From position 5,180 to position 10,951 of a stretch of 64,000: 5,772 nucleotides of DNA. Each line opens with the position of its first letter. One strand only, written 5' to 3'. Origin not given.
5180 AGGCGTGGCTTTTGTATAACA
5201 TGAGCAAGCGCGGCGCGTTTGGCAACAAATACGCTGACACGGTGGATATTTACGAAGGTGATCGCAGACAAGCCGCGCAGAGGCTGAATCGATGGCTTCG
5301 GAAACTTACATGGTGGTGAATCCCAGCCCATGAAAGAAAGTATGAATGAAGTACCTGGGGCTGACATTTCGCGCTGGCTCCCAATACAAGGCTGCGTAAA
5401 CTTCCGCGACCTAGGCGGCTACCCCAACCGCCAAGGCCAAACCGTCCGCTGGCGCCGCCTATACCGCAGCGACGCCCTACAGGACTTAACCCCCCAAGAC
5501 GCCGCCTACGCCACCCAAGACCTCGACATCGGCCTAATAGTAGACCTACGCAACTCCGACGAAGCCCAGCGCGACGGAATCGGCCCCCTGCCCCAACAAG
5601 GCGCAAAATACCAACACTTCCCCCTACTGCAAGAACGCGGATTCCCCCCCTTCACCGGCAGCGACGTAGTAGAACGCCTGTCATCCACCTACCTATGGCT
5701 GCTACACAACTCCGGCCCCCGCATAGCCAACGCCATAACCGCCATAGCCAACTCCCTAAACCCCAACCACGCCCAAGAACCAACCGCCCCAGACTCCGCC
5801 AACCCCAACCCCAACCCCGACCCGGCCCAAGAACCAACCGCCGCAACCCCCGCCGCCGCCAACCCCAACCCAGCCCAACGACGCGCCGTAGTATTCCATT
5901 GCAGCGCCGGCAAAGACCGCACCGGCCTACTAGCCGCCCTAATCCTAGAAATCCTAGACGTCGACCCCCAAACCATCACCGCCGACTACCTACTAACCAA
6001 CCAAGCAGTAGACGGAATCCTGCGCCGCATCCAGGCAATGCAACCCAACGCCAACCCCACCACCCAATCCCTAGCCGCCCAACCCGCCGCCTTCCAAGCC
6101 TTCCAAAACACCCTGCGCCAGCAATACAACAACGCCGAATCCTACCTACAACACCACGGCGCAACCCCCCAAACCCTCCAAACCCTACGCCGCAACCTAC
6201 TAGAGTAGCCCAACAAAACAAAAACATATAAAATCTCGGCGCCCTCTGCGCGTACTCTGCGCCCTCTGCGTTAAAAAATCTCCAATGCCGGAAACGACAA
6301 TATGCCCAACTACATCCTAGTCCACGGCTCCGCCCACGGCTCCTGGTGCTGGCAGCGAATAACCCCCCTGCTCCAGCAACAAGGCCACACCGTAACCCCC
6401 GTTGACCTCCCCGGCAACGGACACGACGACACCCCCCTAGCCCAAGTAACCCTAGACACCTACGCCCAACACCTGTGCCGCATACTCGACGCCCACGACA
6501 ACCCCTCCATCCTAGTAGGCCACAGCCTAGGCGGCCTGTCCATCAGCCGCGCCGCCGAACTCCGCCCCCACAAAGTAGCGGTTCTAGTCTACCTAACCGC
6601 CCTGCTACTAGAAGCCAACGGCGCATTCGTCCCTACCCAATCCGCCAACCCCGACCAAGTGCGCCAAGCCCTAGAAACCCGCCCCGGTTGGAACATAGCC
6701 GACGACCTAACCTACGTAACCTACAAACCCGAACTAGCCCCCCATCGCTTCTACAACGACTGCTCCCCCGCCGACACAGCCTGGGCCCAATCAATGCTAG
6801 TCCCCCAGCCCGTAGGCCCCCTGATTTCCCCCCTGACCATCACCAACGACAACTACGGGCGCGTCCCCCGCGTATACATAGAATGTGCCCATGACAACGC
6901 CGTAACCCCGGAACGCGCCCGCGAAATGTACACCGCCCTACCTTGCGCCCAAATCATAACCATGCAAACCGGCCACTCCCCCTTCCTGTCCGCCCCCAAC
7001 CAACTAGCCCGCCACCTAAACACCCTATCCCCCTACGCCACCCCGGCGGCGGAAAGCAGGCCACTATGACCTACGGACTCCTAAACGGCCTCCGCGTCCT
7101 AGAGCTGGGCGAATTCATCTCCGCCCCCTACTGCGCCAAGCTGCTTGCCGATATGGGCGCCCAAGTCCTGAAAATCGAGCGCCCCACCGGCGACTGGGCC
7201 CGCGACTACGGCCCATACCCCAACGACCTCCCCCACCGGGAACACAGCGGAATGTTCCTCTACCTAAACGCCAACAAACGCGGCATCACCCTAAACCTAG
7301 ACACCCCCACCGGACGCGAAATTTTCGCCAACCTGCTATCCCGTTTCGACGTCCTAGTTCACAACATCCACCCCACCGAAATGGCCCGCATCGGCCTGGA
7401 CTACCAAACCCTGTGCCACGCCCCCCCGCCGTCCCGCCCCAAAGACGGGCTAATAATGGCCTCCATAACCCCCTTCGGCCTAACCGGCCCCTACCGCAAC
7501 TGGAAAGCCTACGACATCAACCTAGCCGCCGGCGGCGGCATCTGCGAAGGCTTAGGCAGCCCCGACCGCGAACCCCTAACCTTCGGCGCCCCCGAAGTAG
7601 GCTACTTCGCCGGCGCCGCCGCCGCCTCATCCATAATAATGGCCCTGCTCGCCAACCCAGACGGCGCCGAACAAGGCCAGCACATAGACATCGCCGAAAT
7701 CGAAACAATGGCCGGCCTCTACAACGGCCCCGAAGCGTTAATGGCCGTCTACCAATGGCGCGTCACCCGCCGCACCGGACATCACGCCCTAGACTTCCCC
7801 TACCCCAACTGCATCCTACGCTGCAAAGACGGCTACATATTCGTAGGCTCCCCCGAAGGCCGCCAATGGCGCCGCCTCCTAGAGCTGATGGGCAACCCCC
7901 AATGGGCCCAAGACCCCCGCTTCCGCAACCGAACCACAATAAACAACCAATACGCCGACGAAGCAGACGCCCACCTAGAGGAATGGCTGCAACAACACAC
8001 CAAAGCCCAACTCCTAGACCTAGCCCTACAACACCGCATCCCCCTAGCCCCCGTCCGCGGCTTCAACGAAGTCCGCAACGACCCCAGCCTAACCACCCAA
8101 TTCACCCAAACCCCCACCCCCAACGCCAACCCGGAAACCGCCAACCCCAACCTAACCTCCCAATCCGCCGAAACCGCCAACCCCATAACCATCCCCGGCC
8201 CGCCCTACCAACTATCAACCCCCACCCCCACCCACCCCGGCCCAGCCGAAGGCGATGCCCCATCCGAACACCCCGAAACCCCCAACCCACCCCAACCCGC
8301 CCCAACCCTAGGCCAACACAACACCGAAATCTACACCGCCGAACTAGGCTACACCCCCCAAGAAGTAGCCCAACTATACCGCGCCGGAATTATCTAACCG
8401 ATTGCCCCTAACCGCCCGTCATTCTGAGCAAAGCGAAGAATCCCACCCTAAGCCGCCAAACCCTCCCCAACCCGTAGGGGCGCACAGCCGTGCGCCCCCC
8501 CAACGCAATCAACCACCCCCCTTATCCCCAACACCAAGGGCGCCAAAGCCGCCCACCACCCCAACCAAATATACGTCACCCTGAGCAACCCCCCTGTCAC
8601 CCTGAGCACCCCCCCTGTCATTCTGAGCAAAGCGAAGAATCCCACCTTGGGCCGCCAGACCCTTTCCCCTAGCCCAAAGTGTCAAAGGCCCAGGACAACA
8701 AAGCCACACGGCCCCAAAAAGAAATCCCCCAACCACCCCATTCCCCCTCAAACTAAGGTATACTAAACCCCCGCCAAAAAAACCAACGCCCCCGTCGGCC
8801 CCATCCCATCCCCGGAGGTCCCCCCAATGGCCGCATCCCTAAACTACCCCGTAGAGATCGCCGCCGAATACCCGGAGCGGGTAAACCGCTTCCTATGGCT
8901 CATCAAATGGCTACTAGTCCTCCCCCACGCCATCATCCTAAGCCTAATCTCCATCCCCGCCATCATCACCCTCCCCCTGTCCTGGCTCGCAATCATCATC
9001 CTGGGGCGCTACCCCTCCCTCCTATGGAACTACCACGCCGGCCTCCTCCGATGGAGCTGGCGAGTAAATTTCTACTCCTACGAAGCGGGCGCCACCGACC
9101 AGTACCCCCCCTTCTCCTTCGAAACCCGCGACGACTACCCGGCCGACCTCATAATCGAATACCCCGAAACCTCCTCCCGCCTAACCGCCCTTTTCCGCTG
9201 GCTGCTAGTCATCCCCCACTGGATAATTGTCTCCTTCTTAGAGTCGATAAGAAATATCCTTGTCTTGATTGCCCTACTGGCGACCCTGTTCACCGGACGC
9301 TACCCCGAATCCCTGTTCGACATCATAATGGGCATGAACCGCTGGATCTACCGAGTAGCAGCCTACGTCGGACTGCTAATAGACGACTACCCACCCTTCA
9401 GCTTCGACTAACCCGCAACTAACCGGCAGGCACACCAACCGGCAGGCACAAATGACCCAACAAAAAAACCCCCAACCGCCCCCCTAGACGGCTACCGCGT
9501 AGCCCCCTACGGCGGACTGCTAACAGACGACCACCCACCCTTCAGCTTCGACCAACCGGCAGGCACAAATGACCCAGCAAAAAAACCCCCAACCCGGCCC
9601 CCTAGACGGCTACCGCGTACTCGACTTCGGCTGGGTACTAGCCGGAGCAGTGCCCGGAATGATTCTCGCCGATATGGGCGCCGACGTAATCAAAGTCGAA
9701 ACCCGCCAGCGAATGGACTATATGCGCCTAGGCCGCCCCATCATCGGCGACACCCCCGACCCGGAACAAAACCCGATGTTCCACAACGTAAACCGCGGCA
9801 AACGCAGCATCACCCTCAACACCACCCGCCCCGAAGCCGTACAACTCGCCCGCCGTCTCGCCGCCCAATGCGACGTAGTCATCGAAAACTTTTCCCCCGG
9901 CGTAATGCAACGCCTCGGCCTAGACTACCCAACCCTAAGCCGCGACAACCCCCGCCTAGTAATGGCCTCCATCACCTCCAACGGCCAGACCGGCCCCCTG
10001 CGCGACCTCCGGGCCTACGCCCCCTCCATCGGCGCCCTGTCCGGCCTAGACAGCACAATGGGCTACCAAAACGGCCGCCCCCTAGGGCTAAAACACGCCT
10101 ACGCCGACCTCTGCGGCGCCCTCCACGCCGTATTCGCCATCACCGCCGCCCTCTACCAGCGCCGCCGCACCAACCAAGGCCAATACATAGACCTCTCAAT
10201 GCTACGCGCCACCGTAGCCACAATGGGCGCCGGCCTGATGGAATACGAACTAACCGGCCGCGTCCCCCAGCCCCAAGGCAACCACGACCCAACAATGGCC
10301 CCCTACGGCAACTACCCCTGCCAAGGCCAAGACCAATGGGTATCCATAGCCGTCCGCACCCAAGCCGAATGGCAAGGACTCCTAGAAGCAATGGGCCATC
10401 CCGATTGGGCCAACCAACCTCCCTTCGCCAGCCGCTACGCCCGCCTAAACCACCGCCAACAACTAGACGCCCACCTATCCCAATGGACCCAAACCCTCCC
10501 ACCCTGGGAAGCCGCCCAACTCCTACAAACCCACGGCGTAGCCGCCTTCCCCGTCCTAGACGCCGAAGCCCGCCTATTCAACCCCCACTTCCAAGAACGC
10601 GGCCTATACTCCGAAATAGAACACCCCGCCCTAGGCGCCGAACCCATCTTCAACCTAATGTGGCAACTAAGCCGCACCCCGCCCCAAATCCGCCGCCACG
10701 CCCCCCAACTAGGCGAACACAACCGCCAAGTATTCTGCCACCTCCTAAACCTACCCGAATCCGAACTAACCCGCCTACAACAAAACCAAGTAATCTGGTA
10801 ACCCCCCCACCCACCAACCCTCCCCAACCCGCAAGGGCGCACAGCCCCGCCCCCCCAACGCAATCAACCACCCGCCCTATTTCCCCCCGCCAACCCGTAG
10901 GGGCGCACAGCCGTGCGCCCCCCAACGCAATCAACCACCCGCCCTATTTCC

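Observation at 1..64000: Base composition and codon usage are mirrored between the two strands, independent of gene direction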

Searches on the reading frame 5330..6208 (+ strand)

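Call 8: search_protein_families(library=pfam, proteins=[window:5330-6208:+])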
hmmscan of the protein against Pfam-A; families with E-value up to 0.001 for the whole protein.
window:5330-6208:+ (292 aa): 1 family
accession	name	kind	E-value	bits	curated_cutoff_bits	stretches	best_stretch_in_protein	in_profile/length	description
PF13350.11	Y_phosphatase3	-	5.5e-58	197.2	22.2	2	183-292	129-240/240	Tyrosine phosphatase family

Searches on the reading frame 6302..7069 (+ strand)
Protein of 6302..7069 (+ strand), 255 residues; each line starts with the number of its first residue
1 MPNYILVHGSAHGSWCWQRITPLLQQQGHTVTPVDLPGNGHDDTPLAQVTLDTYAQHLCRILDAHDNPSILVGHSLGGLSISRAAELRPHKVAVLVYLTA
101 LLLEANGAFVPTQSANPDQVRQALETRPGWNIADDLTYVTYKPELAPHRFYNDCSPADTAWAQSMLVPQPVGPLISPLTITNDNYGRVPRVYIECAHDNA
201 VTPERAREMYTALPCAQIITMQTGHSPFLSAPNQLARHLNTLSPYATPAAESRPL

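Call 8: search_protein_families(library=pfam, proteins=[window:6302-7069:+])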
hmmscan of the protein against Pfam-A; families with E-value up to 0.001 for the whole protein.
window:6302-7069:+ (255 aa): 4 families
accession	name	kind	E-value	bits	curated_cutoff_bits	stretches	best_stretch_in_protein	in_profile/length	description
PF12697.13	Abhydrolase_6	-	5e-27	96.4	26.3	1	5-237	2-216/217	Alpha/beta hydrolase family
PF00561.26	Abhydrolase_1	-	2.6e-19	70.3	25.8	1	5-229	4-242/245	alpha/beta hydrolase fold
PF12146.15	Hydrolase_4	-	1.2e-08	35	27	1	5-102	8-111/239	Serine aminopeptidase, S33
PF06821.19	Ser_hydrolase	-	0.0002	21.7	22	0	44-94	32-84/172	Serine hydrolase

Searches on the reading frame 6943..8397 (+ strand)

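Call 8: search_protein_families(library=pfam, proteins=[window:6943-8397:+])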
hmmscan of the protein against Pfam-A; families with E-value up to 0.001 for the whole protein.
window:6943-8397:+ (484 aa): 1 family
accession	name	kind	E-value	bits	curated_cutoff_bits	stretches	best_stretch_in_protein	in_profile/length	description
PF02515.22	CoA_transf_3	-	3e-83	280.4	23.3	1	47-413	1-353/366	CoA-transferase family III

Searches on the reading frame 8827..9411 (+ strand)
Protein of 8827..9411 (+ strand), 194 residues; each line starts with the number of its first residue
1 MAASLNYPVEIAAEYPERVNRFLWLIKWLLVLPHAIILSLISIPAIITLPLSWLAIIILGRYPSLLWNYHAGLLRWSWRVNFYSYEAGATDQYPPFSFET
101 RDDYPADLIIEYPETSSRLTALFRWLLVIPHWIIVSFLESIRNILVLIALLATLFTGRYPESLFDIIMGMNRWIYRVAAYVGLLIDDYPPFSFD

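Call 8: search_protein_families(library=pfam, proteins=[window:8827-9411:+])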
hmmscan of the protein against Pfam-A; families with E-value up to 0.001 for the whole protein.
window:8827-9411:+ (194 aa): 1 family
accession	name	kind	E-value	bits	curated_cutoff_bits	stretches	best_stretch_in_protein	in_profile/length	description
PF14333.11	DUF4389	-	1.3e-25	89.5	25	2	118-191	1-74/76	Domain of unknown function (DUF4389)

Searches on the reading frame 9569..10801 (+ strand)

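Call 8: search_protein_families(library=pfam, proteins=[window:9569-10801:+])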
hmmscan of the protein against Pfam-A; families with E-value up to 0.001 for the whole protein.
window:9569-10801:+ (410 aa): 1 family
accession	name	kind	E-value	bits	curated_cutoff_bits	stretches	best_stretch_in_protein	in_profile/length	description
PF02515.22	CoA_transf_3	-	2.1e-112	376.3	23.3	1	12-385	1-366/366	CoA-transferase family III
